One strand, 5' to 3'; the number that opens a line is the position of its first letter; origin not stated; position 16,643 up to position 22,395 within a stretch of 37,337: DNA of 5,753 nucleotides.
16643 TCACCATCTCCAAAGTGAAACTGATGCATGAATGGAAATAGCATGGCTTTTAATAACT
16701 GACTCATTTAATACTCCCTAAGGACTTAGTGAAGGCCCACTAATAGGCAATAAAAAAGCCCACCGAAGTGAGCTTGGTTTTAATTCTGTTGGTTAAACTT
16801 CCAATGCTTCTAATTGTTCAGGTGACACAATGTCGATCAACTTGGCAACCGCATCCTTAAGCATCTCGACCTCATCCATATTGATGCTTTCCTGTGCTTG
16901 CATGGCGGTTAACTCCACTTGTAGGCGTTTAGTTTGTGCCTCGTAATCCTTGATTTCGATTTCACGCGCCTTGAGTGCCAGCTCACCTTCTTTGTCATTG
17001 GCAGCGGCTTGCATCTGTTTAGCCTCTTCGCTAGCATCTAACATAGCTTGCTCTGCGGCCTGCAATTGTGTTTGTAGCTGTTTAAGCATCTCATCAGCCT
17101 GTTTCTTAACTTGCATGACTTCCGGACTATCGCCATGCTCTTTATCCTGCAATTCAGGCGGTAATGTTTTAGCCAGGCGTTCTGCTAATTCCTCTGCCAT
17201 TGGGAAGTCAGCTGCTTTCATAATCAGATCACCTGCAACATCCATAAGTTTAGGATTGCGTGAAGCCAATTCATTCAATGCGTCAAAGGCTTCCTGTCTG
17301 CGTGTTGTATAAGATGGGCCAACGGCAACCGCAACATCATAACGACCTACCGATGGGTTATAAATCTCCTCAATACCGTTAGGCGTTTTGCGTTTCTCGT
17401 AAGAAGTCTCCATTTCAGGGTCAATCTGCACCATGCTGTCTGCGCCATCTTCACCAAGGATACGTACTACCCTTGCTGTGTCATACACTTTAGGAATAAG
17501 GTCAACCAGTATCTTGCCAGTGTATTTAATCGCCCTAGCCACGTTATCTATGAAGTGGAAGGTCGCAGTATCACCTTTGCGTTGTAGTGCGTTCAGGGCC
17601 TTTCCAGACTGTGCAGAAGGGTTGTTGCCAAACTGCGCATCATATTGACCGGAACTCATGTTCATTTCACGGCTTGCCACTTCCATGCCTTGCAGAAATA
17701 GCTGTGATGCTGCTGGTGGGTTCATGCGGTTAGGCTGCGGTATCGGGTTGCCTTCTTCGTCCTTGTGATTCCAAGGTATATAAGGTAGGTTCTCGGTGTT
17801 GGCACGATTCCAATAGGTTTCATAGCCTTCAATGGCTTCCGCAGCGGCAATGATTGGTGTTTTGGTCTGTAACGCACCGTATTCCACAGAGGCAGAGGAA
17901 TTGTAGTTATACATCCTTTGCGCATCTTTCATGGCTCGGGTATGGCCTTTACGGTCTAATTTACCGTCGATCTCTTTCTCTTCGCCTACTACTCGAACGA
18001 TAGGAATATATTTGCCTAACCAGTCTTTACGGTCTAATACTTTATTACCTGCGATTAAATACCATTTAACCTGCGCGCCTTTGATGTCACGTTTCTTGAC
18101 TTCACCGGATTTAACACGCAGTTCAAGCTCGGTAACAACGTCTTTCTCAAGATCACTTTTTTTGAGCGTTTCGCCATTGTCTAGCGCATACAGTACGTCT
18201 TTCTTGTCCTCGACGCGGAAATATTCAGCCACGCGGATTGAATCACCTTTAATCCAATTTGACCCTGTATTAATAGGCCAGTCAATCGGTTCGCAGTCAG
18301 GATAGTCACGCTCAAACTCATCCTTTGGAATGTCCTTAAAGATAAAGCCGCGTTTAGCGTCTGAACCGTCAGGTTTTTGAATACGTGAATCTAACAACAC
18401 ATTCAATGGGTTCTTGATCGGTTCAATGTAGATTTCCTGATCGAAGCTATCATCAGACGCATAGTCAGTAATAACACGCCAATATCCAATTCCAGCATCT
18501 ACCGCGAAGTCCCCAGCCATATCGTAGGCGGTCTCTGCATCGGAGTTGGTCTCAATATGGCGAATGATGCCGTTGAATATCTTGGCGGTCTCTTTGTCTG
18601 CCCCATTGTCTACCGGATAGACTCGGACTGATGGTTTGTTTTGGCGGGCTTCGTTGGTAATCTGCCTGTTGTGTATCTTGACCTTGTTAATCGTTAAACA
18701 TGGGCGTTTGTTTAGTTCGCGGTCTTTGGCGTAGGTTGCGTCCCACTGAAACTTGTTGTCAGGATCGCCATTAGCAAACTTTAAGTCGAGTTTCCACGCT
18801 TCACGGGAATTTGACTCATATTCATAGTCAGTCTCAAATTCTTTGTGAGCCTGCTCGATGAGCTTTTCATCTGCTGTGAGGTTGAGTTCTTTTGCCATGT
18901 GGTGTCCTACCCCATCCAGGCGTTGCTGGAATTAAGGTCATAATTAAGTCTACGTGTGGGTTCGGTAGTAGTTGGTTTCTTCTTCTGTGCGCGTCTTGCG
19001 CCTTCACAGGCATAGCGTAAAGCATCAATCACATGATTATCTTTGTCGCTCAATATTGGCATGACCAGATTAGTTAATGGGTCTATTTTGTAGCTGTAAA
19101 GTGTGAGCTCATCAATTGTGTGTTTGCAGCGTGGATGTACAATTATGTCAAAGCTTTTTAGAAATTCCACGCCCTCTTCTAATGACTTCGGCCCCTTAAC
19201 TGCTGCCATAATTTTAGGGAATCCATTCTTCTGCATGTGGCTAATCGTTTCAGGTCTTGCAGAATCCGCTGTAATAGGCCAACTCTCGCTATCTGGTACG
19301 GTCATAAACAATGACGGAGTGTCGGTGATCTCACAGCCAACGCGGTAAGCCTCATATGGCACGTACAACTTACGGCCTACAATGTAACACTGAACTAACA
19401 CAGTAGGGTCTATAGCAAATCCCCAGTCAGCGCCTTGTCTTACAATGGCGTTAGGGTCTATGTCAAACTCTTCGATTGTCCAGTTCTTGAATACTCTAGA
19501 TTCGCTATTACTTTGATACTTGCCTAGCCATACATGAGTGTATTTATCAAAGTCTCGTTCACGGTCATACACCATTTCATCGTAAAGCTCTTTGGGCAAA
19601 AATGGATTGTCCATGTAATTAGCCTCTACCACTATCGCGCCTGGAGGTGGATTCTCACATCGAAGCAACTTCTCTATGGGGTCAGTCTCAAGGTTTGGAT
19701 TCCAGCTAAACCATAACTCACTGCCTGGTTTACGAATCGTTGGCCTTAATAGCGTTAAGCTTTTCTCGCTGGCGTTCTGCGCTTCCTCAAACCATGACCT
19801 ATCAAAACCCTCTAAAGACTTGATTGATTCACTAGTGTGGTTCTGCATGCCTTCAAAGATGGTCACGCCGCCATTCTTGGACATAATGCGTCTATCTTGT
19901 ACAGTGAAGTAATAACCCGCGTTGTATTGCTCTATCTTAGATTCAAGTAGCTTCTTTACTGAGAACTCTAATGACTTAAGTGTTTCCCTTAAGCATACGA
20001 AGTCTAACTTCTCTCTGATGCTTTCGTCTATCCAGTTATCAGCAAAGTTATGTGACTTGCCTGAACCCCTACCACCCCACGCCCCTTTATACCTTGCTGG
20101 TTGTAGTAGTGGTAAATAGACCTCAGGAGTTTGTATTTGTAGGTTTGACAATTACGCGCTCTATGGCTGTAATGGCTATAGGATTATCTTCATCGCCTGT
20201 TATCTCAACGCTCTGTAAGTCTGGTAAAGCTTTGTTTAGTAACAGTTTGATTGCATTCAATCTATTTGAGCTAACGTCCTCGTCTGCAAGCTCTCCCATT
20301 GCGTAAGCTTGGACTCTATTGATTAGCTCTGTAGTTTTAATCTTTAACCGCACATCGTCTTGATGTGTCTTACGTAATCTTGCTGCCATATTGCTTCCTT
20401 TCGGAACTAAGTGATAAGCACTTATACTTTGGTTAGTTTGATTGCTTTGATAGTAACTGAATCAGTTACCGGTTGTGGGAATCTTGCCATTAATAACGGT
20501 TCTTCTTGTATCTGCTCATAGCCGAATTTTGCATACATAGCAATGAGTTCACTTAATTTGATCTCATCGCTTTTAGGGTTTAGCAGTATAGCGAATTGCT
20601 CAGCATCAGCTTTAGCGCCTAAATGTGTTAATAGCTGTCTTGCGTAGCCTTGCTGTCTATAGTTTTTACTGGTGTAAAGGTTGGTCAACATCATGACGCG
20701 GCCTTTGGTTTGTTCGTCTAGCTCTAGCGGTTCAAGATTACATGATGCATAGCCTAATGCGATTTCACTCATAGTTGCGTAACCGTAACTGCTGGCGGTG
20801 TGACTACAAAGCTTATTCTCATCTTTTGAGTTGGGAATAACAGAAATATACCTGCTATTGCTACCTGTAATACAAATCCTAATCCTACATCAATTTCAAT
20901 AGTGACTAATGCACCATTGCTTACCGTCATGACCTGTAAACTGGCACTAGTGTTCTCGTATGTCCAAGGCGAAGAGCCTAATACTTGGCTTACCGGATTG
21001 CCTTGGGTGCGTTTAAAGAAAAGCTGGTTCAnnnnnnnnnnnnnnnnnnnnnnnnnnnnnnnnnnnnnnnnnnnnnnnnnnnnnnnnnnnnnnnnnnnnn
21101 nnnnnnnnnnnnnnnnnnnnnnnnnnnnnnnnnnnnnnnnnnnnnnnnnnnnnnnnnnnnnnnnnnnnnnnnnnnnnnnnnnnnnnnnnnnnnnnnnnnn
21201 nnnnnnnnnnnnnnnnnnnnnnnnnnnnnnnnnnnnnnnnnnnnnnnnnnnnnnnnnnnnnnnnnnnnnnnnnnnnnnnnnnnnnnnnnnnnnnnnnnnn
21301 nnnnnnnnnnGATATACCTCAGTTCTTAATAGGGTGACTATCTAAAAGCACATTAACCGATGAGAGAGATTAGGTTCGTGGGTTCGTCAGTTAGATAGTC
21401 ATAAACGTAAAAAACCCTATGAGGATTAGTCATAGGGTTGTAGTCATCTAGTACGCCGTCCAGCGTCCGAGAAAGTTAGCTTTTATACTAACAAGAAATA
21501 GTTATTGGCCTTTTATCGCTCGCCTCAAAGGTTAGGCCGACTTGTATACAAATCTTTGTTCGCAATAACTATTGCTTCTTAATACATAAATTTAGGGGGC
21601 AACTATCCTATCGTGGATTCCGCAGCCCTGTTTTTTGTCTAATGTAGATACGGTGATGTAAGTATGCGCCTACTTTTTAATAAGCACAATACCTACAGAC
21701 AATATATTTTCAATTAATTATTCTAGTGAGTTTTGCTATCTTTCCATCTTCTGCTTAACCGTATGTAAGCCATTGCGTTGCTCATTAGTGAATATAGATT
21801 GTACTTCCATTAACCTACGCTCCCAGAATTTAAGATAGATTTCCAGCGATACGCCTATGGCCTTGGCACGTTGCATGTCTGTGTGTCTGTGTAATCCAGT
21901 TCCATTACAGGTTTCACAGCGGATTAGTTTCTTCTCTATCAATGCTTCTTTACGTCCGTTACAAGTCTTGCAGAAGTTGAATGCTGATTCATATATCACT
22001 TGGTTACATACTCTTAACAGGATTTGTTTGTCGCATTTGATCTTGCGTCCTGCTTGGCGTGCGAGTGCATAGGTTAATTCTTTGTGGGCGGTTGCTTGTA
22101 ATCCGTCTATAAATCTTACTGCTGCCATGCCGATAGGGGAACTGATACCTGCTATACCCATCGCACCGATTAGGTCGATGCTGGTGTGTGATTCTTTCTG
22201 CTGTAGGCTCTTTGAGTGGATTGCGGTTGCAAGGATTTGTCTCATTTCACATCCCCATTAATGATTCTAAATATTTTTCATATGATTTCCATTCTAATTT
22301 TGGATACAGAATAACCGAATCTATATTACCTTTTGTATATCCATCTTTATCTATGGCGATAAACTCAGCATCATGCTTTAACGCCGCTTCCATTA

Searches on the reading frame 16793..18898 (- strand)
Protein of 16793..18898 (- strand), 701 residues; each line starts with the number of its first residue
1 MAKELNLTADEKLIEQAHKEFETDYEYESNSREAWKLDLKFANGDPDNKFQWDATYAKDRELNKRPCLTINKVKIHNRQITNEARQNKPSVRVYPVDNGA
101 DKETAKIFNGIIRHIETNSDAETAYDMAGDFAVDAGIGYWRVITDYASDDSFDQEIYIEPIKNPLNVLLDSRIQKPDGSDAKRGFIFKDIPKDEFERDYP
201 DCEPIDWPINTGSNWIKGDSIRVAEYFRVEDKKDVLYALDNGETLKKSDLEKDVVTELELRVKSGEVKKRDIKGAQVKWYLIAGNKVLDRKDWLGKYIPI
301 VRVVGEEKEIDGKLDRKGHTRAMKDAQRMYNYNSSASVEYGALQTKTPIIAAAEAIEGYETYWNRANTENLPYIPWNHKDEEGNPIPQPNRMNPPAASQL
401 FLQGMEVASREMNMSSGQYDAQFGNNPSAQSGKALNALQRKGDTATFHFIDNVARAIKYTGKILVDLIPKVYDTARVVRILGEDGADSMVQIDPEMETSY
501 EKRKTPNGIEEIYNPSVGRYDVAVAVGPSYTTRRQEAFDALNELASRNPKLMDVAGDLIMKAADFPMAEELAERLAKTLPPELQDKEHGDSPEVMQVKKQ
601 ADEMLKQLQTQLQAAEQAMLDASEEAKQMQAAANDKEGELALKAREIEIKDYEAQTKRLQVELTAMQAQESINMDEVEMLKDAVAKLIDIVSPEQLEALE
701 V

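Call 28: search_dna_similar(query=window:16793-18898:-, collection=phages, mode=protein, max_rows=15)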
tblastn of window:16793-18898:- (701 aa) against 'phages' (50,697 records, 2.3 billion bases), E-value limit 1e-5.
Records with a match: 236; places in all: 237; records where one place covers at least 80% of the query: 61.
Best place of each record, by identity: <60% 236.
By first word of the organism name: Salmonella 95; Escherichia 29; Vibrio 25; Enterobacteria 16; Bacteriophage 15; Caudoviricetes 8; Ralstonia 5; Pseudomonas 3; Shewanella 3; Xylella 3; and 19 more.
By host as written in the record: - 33; Salmonella enterica subsp. enterica serovar Typhimurium 21; Salmonella sp. 17; Escherichia coli 15; Vibrio crassostreae 12; Salmonella enterica 11; Candidatus Hamiltonella defensa 5; Escherichia coli K-12 MG1655 5; and 83 more.
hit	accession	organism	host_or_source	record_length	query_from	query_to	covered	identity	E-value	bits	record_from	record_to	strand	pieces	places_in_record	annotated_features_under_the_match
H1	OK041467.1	Pseudomonas phage PAE2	Pseudomonas aeruginosa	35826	10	675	95%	44.1%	3e-174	558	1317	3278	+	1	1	putative portal protein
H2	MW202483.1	Caudoviricetes sp.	Manatee Spring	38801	29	668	91%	42.7%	2e-151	492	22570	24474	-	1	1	phage P22 like portal protein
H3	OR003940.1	Phage DSL-LC05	Gammaproteobacteria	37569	29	670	92%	40.8%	1e-141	464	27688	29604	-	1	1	portal protein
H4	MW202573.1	Caudoviricetes sp.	Manatee Spring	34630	11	660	93%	39.0%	8e-131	432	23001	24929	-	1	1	phage P22 like portal protein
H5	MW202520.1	Caudoviricetes sp.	Manatee Spring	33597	14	665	93%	36.7%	1e-117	394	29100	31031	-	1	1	phage P22 like portal protein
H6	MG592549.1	Vibrio phage 1.183.O._10N.286.48.B7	Vibrio sp.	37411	9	688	97%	33.9%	1e-92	322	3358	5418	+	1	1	portal protein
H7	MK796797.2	Shewanella phage X14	Shewanella inventionis KX27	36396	9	688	97%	33.6%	3e-91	317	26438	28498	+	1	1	portal protein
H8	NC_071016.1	Shewanella phage X14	Shewanella inventionis KX27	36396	9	688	97%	33.6%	3e-91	317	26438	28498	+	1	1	portal protein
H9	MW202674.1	Caudoviricetes sp.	Manatee Spring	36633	28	598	81%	39.4%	2e-114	385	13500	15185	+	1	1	phage P22 like portal protein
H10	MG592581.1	Vibrio phage 1.211.A._10N.222.52.F11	Vibrio tasmaniensis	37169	13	688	96%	33.3%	1e-89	313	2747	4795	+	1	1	portal protein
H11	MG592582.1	Vibrio phage 1.211.B._10N.222.52.F11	Vibrio tasmaniensis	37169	13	688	96%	33.3%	1e-89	313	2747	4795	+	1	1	portal protein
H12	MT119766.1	Xanthomonas phage PBR31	Xanthomonas campestris pv. campestris ...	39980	12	580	81%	39.4%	1e-120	403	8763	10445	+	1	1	portal protein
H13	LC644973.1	Acetobacter phage phiAX1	Acetobacter sp. ATCC 21760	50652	1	575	82%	39.0%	5e-118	395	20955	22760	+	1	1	phage portal protein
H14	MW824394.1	Vibrio phage 41E34.2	Vibrio crassostreae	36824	9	688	97%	33.0%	4e-90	314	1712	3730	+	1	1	putative portal protein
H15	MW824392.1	Vibrio phage 34E29.1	Vibrio crassostreae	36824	9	688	97%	33.0%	4e-90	314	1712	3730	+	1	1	hypothetical protein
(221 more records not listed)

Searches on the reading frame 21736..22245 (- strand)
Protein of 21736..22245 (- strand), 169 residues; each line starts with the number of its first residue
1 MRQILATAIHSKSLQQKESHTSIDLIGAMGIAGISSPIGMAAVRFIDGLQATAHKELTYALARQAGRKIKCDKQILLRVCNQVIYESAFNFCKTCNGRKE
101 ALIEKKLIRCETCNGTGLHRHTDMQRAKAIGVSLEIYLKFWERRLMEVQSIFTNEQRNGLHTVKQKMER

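Call 44: search_protein_families(library=phrogs, proteins=[window:21736-22245:-], max_evalue=0.001)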
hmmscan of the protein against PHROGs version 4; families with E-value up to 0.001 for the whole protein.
window:21736-22245:- (169 aa): 2 families
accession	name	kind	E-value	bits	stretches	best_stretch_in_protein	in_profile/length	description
phrog_127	-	transcription regulation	5.7e-07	30.4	1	90-148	162-232/253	anti-termination protein Q-like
phrog_17382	-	unknown function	4.8e-06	27.3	0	68-143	163-239/273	-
